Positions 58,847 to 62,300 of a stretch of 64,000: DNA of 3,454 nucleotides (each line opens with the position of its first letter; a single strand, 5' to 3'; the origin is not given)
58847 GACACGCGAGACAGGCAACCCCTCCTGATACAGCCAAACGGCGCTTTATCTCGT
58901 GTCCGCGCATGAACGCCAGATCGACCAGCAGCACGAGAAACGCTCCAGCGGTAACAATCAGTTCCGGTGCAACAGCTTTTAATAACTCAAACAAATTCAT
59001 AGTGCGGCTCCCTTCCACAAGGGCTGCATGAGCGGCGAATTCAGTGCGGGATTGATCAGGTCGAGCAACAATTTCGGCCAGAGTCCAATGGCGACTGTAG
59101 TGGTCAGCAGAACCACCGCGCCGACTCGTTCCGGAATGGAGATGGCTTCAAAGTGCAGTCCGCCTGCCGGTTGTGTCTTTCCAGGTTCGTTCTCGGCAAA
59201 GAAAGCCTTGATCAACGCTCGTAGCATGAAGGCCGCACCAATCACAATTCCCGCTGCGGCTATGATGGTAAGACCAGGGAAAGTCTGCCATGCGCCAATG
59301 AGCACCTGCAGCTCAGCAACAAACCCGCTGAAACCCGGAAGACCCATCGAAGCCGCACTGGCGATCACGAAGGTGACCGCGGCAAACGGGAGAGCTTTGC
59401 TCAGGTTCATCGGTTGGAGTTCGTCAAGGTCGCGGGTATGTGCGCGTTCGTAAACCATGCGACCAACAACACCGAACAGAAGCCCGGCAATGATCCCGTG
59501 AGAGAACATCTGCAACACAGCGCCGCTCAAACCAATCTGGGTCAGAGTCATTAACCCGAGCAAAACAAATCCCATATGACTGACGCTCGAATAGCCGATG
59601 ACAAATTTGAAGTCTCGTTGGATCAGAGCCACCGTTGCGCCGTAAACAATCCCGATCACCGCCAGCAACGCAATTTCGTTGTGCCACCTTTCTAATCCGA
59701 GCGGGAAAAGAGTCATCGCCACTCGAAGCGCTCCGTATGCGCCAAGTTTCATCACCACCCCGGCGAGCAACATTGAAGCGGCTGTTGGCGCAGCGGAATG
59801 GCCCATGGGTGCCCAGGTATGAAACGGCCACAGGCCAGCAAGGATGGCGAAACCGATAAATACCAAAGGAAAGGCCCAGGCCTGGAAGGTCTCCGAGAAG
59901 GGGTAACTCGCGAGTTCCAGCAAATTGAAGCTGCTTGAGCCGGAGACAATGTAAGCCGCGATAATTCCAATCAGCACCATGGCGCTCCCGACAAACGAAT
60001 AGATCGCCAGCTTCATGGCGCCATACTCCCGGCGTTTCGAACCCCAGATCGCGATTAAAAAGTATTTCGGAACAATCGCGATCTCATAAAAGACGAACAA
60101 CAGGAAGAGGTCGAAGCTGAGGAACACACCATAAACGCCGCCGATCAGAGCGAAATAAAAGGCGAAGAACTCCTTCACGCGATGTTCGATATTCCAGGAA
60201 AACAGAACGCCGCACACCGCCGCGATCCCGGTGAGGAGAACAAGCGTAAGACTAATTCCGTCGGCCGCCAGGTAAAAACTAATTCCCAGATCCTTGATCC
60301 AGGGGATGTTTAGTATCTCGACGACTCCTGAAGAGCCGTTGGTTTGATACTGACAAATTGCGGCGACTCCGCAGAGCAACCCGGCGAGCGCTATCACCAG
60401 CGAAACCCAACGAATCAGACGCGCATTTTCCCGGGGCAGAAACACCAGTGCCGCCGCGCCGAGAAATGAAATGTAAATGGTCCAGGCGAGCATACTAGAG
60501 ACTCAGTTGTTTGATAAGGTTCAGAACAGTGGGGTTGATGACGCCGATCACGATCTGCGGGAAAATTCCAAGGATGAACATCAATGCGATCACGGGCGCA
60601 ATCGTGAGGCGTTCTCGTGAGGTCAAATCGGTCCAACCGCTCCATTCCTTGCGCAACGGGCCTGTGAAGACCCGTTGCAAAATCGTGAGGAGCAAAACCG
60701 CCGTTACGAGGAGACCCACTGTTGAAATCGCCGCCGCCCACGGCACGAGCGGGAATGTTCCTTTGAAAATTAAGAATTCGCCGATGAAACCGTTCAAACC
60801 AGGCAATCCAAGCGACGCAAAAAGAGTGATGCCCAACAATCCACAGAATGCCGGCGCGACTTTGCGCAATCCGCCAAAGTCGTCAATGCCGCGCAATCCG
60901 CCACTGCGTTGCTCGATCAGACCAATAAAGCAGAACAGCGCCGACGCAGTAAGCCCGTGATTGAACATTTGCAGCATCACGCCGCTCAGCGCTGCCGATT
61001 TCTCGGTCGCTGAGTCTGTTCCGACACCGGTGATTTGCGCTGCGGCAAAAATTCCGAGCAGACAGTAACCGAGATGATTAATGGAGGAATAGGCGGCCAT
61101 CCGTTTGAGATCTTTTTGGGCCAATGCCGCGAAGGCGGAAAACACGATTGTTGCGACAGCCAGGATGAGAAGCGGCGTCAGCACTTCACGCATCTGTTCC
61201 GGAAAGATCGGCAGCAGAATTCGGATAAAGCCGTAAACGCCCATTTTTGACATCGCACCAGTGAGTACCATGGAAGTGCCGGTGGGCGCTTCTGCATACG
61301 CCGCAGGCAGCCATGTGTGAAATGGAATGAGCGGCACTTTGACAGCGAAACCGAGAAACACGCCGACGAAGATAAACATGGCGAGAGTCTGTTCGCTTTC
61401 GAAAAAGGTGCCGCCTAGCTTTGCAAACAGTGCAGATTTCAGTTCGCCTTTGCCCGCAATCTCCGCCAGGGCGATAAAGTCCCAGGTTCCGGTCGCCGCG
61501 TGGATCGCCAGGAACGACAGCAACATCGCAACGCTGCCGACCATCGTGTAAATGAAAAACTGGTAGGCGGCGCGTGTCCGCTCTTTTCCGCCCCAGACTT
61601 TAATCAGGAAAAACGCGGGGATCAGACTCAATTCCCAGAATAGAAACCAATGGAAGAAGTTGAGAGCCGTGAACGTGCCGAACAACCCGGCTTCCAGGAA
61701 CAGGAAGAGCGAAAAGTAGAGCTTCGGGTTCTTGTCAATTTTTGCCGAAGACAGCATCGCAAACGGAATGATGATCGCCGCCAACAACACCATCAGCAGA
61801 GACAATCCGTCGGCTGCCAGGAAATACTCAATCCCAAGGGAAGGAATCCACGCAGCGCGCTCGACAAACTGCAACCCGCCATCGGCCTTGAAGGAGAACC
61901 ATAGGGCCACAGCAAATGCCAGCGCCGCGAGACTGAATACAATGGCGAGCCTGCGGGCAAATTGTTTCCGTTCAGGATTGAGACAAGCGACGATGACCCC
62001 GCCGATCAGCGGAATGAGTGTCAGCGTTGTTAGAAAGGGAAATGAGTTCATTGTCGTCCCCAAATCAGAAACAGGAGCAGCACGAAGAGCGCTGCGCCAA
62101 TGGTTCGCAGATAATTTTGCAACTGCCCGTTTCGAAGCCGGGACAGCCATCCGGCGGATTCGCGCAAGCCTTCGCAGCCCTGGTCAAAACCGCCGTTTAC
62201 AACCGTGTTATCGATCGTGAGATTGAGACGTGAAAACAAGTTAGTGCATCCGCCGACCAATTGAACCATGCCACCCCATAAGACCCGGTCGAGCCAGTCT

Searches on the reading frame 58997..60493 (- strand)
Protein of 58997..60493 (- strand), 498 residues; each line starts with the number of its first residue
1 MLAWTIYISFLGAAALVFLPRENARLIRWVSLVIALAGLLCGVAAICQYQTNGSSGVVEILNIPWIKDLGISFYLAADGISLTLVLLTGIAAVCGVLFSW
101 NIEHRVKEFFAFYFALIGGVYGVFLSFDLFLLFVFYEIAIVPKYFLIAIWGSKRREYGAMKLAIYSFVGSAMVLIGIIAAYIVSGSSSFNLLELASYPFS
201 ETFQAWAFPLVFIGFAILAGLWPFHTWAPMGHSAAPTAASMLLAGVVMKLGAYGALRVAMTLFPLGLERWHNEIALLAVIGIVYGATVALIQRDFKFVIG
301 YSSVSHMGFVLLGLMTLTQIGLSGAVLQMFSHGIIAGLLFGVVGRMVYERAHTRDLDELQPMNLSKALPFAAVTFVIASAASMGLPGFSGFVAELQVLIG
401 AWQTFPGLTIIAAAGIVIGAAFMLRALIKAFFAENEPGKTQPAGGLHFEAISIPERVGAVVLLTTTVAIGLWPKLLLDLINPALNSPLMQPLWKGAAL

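Call 64: find_encoding_contigs(protein=window:58997-60493:-, flank=10000, max_places=4)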
Protein window:58997-60493:- (498 aa): 3 contigs read that carry it; 2 places shown.
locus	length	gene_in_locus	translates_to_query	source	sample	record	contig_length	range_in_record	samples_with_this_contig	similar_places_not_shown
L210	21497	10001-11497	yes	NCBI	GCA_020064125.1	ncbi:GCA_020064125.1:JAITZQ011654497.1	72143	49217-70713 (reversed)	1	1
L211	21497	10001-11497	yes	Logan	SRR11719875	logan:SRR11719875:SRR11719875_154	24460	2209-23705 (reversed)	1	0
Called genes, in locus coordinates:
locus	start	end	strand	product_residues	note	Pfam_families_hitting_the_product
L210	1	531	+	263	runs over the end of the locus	PF06283:ThuA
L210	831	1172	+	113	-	PF00507:Oxidored_q4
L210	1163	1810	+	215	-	PF01058:Oxidored_q6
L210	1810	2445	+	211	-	PF00329:Complex1_30kDa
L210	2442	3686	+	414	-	-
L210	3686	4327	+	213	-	PF12797:Fer4_2 (faint), PF12837:Fer4_6 (faint), PF14697:Fer4_21 (faint), PF12838:Fer4_7, PF13187:Fer4_9 (faint), PF13484:Fer4_16 (faint), PF00037:Fer4 (weak)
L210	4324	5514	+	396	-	PF00146:NADHdh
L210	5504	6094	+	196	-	PF00499:Oxidored_q3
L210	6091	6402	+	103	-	PF00420:Oxidored_q2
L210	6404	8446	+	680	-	PF00662:Proton_antipo_N, PF00361:Proton_antipo_M, PF01010:Proton_antipo_C (faint)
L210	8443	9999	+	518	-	PF00361:Proton_antipo_M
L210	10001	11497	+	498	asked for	PF00361:Proton_antipo_M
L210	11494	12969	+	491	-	PF00361:Proton_antipo_M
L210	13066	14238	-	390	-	PF00334:NDK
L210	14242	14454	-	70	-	PF18930:DUF5679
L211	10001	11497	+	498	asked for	PF00361:Proton_antipo_M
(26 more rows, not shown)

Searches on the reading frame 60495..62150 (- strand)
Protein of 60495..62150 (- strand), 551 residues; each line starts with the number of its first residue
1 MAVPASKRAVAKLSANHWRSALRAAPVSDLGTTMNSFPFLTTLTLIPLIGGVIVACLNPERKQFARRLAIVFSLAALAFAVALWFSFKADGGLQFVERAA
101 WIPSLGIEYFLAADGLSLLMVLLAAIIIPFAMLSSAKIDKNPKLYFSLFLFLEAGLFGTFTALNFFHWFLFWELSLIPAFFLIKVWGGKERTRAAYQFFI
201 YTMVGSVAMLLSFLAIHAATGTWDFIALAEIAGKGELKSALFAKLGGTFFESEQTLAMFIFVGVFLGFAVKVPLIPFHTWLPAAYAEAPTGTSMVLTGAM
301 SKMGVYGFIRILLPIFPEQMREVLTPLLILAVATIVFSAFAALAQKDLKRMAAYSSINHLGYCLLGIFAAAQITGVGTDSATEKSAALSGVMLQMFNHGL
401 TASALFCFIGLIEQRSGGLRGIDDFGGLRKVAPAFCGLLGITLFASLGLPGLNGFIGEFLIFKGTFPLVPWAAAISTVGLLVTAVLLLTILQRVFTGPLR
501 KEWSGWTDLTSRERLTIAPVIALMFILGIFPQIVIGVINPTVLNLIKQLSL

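Call 63: find_encoding_contigs(protein=window:60495-62150:-, flank=10000, max_places=4)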
Protein window:60495-62150:- (551 aa): no gene with exactly this product is on record in the collection.
